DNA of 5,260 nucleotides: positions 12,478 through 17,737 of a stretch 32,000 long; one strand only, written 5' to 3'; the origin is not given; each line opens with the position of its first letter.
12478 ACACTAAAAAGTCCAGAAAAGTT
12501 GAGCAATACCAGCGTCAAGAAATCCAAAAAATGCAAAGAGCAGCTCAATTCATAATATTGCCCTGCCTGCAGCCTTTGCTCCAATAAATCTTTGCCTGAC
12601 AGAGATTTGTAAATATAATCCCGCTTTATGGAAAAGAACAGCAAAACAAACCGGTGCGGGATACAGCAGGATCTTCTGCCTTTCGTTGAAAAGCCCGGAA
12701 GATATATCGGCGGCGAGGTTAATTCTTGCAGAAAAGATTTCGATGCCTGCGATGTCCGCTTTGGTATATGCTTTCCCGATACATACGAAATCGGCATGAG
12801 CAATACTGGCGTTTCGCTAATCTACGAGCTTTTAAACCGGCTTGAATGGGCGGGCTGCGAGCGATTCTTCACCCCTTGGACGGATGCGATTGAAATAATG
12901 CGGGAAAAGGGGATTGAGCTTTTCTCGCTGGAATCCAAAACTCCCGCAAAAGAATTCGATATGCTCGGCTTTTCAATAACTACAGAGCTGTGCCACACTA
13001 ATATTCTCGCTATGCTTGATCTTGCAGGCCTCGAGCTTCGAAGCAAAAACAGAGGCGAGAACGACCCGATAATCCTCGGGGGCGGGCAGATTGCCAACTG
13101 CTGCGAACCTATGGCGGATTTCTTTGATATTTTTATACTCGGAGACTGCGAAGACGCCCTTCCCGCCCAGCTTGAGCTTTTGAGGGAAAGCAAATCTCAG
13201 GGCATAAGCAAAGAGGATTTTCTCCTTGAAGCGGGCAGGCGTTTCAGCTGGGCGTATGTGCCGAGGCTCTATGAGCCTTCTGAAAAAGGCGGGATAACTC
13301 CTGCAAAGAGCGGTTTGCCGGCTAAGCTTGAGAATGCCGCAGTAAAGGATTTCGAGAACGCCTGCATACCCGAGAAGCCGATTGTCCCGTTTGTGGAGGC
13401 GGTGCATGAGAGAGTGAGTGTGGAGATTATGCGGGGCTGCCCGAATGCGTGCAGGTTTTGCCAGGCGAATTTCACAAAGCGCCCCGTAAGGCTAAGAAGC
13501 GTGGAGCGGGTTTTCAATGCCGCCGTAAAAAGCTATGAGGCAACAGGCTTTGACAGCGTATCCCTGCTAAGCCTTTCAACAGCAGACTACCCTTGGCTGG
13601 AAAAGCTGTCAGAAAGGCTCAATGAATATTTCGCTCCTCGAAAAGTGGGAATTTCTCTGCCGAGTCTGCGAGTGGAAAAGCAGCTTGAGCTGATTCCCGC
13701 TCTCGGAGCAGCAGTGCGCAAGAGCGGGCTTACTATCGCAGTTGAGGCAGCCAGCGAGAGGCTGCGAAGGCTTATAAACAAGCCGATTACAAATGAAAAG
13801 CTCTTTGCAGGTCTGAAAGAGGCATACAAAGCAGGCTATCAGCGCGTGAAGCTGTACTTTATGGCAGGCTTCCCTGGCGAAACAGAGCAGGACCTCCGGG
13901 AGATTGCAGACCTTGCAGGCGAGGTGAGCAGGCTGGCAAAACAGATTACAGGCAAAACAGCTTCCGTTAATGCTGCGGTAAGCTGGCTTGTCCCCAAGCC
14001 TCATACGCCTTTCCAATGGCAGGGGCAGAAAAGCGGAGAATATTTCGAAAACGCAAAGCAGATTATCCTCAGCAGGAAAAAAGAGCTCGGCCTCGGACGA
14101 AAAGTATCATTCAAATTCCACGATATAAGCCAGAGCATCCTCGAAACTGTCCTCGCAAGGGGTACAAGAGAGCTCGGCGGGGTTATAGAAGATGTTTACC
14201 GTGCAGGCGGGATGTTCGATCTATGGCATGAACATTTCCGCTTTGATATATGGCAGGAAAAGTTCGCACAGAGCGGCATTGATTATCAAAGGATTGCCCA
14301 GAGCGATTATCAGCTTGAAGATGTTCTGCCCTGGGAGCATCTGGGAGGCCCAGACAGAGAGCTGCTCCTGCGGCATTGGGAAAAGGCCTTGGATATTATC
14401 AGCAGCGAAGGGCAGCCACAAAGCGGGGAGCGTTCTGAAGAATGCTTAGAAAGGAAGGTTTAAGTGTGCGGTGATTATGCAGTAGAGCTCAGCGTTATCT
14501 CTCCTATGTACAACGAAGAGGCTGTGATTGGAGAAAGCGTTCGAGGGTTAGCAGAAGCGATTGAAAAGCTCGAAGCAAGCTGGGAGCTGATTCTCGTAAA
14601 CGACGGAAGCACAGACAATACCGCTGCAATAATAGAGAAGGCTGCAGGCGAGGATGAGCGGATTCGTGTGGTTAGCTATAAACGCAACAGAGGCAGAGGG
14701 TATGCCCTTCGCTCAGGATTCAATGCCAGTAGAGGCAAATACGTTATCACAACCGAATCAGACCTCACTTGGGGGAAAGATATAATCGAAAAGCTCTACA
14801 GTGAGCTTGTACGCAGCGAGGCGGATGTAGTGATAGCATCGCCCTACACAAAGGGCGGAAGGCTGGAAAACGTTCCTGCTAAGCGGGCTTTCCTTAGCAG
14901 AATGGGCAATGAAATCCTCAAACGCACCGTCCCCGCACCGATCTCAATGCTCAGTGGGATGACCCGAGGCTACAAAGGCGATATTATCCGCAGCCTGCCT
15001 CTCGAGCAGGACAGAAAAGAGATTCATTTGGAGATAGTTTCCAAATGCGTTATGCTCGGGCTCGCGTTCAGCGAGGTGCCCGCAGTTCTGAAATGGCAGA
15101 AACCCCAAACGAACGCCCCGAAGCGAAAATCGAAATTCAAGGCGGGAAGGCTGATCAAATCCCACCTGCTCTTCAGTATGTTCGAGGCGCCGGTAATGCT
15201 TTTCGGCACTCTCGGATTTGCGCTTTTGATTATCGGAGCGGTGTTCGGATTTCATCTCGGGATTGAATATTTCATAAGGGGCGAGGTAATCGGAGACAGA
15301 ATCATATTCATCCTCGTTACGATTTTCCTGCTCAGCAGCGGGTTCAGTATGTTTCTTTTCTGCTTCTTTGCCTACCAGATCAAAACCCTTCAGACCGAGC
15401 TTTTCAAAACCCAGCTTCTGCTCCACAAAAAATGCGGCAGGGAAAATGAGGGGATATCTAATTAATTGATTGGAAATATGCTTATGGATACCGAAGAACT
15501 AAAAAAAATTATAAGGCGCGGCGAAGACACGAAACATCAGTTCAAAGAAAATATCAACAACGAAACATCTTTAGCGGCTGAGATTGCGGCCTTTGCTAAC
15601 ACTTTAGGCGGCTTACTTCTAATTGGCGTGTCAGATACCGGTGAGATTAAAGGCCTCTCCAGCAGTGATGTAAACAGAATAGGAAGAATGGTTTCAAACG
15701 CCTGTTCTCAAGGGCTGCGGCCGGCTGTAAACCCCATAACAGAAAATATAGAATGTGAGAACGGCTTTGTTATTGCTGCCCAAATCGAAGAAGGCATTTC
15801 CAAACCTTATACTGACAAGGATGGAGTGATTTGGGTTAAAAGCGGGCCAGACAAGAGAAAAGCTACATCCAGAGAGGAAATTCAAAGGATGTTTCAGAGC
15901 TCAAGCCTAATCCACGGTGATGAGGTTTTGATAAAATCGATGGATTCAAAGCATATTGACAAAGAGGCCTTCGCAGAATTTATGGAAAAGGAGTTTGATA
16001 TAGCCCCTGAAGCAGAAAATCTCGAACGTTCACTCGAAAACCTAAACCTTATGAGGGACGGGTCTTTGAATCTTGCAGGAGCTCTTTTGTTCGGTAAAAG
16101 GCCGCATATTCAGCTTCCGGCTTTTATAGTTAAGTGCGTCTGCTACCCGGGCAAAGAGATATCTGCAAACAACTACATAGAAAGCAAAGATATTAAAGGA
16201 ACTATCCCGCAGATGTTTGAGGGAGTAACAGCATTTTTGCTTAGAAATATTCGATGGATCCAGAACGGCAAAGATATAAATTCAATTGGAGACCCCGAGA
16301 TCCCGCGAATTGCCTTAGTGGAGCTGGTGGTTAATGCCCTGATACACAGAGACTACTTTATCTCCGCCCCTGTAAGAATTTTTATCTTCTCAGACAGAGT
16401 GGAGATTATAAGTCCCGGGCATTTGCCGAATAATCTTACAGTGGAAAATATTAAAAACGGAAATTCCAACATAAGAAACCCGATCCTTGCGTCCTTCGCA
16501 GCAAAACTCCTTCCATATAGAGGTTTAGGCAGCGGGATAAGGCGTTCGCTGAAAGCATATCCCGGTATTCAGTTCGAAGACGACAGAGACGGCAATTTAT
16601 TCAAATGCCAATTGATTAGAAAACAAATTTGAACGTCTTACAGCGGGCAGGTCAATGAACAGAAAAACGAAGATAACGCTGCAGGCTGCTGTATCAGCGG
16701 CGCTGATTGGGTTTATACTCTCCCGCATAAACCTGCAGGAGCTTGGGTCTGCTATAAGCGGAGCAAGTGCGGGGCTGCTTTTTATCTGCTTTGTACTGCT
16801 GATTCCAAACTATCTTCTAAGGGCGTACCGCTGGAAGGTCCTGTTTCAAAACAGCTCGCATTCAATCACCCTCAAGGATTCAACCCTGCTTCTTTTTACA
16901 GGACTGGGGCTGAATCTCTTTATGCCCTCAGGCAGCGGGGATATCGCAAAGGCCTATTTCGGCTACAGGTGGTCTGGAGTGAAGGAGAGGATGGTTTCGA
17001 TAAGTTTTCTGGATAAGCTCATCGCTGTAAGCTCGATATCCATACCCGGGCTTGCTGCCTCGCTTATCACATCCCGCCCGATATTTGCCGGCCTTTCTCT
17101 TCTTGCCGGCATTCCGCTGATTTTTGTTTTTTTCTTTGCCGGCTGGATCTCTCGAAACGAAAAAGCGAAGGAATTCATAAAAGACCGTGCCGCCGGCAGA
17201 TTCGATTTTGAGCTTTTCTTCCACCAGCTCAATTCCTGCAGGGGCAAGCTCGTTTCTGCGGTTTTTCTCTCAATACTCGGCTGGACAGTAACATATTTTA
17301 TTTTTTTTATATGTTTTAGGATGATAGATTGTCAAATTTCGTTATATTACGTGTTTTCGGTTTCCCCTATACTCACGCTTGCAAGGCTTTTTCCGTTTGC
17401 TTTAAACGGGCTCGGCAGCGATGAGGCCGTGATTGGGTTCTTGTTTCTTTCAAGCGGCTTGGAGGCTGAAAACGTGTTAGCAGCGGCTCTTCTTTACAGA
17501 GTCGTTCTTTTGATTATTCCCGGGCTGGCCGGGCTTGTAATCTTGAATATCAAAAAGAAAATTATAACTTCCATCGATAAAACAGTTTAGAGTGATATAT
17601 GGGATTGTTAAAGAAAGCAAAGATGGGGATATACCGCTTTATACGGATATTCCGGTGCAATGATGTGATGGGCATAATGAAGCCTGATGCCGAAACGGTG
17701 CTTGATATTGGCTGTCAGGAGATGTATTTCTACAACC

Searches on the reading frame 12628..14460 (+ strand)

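Call 62: search_protein_families(library=pfam, proteins=[window:12628-14460:+], max_evalue=0.0001)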
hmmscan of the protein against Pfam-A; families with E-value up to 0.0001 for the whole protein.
window:12628-14460:+ (611 aa): 2 families
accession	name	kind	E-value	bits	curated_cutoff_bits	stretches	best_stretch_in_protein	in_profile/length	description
PF19864.5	Radical_SAM_N2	-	3.3e-51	173.1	29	1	61-212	1-151/151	Radical SAM proteins, N-terminal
PF04055.27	Radical_SAM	-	7.6e-23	81.9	29.5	1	265-430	1-166/166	Radical SAM superfamily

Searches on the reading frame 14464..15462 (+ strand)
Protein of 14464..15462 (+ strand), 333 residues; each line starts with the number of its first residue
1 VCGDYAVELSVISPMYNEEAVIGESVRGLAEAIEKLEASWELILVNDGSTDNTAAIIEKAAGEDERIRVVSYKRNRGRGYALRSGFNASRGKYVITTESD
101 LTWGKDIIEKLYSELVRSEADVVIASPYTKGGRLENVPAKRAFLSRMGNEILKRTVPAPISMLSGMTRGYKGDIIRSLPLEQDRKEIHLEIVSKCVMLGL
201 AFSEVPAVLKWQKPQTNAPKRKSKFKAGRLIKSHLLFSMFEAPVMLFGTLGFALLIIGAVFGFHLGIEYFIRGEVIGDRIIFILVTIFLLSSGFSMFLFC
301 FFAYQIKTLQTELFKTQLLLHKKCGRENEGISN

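Call 62: search_protein_families(library=pfam, proteins=[window:14464-15462:+], max_evalue=0.0001)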
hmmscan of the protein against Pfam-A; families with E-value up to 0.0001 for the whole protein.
window:14464-15462:+ (333 aa): 2 families
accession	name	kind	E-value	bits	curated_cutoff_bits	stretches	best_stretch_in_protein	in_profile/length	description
PF00535.33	Glycos_transf_2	-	1.2e-31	110.3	23.3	1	10-175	1-164/168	Glycosyl transferase family 2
PF13641.12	Glyco_tranf_2_3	-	1.6e-05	25.5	27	1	9-115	3-111/230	Glycosyltransferase like family 2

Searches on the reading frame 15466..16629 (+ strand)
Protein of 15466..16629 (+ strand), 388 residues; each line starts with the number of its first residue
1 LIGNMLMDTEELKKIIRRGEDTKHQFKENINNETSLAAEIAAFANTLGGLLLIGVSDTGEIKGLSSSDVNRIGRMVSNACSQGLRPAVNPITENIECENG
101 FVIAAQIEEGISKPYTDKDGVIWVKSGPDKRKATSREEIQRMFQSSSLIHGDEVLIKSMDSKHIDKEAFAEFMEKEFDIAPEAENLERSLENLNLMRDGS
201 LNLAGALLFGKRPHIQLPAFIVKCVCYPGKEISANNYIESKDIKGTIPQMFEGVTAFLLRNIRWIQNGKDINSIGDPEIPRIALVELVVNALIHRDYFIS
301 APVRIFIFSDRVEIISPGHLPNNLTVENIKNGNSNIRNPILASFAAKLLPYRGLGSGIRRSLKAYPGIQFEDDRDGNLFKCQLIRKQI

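Call 62: search_protein_families(library=pfam, proteins=[window:15466-16629:+], max_evalue=0.0001)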
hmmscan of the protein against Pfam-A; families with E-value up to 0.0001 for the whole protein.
window:15466-16629:+ (388 aa): 2 families
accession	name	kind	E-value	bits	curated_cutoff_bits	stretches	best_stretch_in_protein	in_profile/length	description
PF04326.19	SLFN_AlbA_2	-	3.9e-23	82.7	25.3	1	20-133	1-117/118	Schlafen, AlbA_2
PF13749.12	HATPase_c_4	-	5e-15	55.7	26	1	301-365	2-68/89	Putative ATP-dependent DNA helicase recG C-terminal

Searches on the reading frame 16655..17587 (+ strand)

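Call 62: search_protein_families(library=pfam, proteins=[window:16655-17587:+], max_evalue=0.0001)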
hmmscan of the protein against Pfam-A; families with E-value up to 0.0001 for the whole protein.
window:16655-17587:+ (311 aa): 1 family
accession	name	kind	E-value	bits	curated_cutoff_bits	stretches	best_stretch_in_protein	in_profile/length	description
PF03706.18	LPG_synthase_TM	-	7.4e-39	134.4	33.4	1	8-293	2-302/302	Lysylphosphatidylglycerol synthase TM region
